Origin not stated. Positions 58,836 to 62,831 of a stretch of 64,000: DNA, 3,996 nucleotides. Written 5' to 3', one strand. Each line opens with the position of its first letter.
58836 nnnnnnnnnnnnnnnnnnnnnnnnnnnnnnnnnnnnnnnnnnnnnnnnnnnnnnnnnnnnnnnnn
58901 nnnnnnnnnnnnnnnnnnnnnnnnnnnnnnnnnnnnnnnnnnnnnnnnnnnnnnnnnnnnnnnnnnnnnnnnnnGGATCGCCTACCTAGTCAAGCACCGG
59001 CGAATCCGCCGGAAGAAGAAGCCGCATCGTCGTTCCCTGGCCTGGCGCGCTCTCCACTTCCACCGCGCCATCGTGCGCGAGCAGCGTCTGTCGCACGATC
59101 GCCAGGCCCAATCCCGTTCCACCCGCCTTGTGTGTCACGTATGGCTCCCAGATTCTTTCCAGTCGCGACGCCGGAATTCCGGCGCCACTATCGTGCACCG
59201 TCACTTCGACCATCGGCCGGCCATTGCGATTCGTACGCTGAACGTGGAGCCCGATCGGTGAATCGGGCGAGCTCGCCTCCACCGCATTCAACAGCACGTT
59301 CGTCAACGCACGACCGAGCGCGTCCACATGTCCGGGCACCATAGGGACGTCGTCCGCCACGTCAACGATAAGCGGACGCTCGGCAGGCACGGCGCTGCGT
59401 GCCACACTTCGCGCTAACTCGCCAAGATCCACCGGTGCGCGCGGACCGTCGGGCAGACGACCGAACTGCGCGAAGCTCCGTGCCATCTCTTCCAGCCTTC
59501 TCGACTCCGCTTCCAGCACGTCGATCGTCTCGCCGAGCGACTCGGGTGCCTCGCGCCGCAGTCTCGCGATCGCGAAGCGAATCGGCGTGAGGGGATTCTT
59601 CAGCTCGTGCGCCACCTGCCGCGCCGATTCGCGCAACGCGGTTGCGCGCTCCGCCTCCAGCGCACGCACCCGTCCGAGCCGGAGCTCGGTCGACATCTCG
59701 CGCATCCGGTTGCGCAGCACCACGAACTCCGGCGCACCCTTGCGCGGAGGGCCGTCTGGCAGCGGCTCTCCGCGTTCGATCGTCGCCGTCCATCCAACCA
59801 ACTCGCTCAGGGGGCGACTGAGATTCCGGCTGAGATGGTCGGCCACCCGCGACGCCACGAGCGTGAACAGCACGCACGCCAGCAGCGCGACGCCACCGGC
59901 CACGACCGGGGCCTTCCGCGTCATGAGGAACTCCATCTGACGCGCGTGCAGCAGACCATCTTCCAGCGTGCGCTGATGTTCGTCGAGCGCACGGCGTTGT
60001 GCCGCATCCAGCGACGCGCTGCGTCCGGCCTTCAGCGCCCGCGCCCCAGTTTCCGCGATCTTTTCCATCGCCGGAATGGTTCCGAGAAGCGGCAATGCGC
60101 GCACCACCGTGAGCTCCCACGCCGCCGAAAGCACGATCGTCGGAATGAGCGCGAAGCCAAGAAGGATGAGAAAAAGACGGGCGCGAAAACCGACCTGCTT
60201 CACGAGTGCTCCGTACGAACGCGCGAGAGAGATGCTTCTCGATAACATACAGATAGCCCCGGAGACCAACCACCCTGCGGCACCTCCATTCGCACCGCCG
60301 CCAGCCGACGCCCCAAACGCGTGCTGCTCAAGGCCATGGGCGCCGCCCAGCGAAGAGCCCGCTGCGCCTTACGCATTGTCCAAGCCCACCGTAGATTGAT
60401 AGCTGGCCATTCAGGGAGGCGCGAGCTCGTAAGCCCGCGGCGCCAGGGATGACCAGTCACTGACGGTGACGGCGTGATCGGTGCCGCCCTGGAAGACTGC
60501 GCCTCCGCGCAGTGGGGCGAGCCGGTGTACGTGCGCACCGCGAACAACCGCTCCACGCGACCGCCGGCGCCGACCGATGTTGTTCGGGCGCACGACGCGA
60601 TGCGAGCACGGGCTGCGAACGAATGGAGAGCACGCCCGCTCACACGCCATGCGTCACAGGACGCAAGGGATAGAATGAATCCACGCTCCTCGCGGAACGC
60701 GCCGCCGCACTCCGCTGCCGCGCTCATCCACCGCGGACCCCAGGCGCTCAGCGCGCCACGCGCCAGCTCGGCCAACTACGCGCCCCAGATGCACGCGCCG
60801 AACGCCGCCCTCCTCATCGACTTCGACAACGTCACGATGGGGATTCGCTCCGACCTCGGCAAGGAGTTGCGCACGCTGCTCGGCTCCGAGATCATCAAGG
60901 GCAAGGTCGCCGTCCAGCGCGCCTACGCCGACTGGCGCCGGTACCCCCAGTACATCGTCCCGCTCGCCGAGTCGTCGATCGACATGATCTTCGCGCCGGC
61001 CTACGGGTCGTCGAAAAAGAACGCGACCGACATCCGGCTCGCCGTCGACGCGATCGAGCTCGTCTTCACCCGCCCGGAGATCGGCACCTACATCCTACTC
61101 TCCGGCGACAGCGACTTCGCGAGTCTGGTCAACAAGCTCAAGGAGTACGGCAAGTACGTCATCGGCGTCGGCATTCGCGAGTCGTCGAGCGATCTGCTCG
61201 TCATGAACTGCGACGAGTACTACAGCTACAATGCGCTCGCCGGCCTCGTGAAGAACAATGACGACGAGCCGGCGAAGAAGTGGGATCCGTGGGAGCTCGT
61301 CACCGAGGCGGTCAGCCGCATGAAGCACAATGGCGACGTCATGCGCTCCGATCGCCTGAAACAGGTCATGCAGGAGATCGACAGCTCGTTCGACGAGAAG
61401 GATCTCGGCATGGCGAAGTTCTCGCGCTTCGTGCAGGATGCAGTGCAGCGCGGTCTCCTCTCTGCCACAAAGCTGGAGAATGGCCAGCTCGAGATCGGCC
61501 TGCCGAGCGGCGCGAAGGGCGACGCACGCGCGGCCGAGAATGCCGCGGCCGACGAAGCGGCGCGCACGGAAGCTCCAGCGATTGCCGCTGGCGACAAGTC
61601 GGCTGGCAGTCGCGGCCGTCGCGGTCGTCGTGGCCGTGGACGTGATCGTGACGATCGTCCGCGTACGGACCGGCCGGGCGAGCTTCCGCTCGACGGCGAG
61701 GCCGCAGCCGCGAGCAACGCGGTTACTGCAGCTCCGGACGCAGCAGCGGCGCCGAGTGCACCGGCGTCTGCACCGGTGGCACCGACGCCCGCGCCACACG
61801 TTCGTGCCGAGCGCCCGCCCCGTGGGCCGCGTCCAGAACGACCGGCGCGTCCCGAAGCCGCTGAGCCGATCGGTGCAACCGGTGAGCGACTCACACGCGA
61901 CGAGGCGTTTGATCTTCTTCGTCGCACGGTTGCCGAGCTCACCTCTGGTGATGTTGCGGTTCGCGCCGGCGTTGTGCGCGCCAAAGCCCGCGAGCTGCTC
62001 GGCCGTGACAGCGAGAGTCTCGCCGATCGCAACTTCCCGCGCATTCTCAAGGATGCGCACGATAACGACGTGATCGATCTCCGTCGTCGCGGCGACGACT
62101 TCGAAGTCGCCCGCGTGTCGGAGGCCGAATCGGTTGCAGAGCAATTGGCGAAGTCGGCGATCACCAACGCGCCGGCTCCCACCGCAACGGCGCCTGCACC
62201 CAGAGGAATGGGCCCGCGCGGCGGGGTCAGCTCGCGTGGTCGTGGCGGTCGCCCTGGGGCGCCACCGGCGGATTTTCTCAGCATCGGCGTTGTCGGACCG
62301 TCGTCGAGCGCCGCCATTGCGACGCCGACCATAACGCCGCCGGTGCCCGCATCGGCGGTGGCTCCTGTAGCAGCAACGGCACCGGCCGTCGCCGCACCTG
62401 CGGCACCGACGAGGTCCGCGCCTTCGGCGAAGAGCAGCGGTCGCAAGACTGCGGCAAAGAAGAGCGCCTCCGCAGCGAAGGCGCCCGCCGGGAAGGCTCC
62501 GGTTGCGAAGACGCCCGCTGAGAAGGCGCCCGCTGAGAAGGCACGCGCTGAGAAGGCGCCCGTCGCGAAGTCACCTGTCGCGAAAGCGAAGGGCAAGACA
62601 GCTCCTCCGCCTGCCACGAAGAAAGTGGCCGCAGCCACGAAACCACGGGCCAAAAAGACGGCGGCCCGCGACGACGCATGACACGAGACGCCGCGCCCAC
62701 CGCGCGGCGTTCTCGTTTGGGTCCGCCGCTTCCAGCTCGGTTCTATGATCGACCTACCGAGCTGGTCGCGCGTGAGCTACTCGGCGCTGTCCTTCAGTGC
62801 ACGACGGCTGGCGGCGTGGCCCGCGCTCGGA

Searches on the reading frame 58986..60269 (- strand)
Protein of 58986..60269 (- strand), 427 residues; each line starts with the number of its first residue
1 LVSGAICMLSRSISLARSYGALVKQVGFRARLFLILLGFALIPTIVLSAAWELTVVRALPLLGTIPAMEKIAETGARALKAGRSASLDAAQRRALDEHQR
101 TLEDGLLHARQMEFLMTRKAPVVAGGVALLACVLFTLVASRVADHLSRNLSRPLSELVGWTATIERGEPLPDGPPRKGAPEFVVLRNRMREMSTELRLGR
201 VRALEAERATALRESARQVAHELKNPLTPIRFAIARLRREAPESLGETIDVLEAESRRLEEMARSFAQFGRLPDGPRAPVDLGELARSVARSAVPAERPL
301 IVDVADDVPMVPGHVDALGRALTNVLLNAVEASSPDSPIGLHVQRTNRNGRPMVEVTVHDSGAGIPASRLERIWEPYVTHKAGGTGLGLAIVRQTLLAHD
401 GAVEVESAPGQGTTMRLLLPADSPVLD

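Call 68: search_protein_families(library=pfam, proteins=[window:58986-60269:-], max_evalue=0.00001)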
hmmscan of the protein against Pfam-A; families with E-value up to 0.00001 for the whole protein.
window:58986-60269:- (427 aa): 2 families
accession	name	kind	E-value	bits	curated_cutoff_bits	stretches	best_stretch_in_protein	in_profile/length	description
PF02518.31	HATPase_c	-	3.1e-23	82.8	26.4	1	315-422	3-110/111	Histidine kinase-, DNA gyrase B-, and HSP90-like ATPase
PF00512.31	HisKA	-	1.2e-10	41.7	26.9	1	212-273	2-64/66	His Kinase A (phospho-acceptor) domain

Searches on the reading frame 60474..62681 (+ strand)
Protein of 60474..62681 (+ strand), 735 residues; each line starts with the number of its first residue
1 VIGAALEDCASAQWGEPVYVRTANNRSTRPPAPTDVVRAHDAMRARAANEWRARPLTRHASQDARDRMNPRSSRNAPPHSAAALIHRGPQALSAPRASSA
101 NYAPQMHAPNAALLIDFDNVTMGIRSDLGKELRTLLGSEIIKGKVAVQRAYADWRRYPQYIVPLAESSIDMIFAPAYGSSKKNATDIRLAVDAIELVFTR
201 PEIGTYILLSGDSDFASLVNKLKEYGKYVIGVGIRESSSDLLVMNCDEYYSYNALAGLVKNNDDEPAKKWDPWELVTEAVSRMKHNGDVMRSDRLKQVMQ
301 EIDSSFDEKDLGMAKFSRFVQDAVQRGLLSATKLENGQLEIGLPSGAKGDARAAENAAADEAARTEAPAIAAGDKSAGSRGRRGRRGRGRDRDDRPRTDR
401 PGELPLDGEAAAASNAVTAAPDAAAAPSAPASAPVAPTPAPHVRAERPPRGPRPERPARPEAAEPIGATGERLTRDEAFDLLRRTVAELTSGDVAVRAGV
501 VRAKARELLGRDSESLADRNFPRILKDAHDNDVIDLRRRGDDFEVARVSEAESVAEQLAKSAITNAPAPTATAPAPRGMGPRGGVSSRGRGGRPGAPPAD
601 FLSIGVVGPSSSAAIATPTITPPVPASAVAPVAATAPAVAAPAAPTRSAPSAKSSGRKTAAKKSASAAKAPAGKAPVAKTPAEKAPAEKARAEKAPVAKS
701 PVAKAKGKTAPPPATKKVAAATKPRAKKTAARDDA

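Call 68: search_protein_families(library=pfam, proteins=[window:60474-62681:+], max_evalue=0.00001)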
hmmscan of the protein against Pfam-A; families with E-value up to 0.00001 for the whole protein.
window:60474-62681:+ (735 aa): 1 family
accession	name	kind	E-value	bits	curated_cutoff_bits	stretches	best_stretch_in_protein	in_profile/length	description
PF01936.24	NYN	-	5.4e-25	89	24.2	1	111-251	2-143/145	NYN domain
